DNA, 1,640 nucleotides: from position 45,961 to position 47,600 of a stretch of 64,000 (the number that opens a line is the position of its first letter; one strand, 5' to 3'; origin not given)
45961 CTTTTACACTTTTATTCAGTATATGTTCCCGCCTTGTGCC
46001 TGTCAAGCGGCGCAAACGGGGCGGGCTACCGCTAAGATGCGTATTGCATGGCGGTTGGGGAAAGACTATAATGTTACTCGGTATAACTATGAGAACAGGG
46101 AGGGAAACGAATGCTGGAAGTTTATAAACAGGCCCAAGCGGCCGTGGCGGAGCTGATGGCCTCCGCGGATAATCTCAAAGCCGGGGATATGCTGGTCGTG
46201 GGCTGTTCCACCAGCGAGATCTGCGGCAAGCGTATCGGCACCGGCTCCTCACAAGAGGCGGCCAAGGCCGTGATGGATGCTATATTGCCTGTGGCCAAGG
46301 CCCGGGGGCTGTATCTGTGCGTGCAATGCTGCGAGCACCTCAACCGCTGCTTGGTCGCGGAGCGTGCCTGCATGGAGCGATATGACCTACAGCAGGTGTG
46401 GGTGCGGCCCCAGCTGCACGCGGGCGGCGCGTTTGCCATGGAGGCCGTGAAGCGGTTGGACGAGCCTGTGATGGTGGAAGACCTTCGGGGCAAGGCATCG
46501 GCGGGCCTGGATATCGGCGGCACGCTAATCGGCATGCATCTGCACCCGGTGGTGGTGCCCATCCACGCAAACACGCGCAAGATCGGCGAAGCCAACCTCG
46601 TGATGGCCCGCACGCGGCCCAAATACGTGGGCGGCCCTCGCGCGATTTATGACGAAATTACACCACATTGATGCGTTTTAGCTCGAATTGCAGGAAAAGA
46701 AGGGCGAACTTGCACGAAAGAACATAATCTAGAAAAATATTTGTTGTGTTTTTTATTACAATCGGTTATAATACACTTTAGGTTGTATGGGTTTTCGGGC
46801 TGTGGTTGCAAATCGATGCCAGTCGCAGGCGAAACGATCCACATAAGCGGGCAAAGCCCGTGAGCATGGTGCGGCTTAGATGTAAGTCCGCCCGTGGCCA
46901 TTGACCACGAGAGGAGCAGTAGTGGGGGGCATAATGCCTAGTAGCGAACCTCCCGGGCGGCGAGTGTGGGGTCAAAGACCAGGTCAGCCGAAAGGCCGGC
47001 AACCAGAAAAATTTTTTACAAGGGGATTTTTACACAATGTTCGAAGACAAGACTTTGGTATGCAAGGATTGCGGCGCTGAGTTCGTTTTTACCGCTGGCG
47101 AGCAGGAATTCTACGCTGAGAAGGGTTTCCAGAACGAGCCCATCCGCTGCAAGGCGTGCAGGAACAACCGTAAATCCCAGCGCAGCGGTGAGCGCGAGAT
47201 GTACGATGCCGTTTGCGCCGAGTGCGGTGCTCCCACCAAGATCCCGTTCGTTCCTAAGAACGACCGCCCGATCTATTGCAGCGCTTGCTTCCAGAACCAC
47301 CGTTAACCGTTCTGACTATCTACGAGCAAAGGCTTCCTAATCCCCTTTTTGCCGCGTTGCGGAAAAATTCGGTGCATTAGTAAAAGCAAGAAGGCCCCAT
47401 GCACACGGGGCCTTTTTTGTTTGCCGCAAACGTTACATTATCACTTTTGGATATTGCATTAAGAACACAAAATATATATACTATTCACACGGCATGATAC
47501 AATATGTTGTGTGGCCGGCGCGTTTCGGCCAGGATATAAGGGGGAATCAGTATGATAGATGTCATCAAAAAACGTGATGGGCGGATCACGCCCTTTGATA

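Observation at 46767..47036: ~230-nt highly structured non-coding region with its own -10 box upstream of the CxxC zinc-ribbon gene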

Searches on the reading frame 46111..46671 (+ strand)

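Call 7: search_protein_families(library=pfam, proteins=[window:46111-46671:+])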
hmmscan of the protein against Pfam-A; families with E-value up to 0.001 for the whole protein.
window:46111-46671:+ (186 aa): 1 family
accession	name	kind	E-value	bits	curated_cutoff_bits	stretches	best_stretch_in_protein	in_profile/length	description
PF04260.17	DUF436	-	9.1e-70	234.2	25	1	8-180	2-171/171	Protein of unknown function (DUF436)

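Call 20: search_protein_families(library=ncbifam, proteins=[window:46111-46671:+])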
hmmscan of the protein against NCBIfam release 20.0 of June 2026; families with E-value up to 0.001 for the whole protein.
window:46111-46671:+ (186 aa): 1 family
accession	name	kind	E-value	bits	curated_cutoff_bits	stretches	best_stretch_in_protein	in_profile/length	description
TIGR01440.1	TIGR01440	hypoth_equivalog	8.5e-57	191.7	145.3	1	11-180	5-172/172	TIGR01440 family protein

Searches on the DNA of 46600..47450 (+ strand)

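Call 24: search_rna_families(sources=[L016, L019, L024, L027, L028, L035, L037, L038, L055, L061, L067, L065, L057, L080], threshold=gathering)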
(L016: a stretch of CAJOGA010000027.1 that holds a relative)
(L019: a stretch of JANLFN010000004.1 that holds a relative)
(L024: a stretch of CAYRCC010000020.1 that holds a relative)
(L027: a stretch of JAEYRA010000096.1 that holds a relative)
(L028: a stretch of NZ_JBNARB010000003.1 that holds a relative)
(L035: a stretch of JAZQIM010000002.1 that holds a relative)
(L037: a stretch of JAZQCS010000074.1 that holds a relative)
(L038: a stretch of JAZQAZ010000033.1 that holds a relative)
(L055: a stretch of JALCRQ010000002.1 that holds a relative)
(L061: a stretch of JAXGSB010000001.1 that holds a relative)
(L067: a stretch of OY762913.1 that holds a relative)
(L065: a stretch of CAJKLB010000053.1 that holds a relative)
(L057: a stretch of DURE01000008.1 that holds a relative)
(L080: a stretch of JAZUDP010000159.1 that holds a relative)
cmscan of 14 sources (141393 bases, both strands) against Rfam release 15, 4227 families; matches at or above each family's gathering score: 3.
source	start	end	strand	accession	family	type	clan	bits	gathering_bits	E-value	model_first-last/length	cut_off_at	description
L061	953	1025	-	RF00005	tRNA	Gene; tRNA;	CL00001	66.6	29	5.8e-12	1-71/71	no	tRNA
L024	796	867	-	RF00005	tRNA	Gene; tRNA;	CL00001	55.8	29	5.5e-09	1-71/71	no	tRNA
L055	6230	6313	-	RF00005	tRNA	Gene; tRNA;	CL00001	52.4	29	4.7e-08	1-71/71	no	tRNA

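Call 62: search_rna_families(sources=[L201, L202, L203, L204], threshold=gathering)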
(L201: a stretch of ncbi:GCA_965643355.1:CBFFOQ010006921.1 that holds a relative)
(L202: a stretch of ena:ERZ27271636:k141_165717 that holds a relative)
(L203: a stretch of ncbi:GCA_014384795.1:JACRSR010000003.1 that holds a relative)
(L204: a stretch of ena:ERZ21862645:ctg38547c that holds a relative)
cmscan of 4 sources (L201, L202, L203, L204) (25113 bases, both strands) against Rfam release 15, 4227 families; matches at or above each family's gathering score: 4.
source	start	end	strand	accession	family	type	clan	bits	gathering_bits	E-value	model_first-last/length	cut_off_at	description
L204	2747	2957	+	RF03072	raiA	Cis-reg; riboswitch;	-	188.3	101.3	1.7e-48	1-209/209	no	raiA RNA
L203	2666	2960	+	RF03072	raiA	Cis-reg; riboswitch;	-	184.2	101.3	2.3e-47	1-209/209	no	raiA RNA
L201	2665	2959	+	RF03072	raiA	Cis-reg; riboswitch;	-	182.1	101.3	9e-47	1-209/209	no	raiA RNA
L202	2665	2959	+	RF03072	raiA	Cis-reg; riboswitch;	-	180.8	101.3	2.1e-46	1-209/209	no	raiA RNA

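Call 69: search_rna_families(source=window, start=46600, end=47450, threshold=evalue, max_evalue=1)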
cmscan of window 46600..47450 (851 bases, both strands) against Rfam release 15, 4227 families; matches with E-value up to 1: 3.
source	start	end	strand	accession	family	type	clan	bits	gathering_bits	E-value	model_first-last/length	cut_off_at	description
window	46790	46996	+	RF03072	raiA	Cis-reg; riboswitch;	-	188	101.3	6.6e-50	1-209/209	no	raiA RNA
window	47329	47420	+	RF01859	Phe_leader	Cis-reg; leader;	-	24.5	55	0.13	1-125/125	no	Phenylalanine leader peptide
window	47389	47424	+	RF00489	ctRNA_p42d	Gene; antisense;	-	19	50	0.35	1-46/46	no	ctRNA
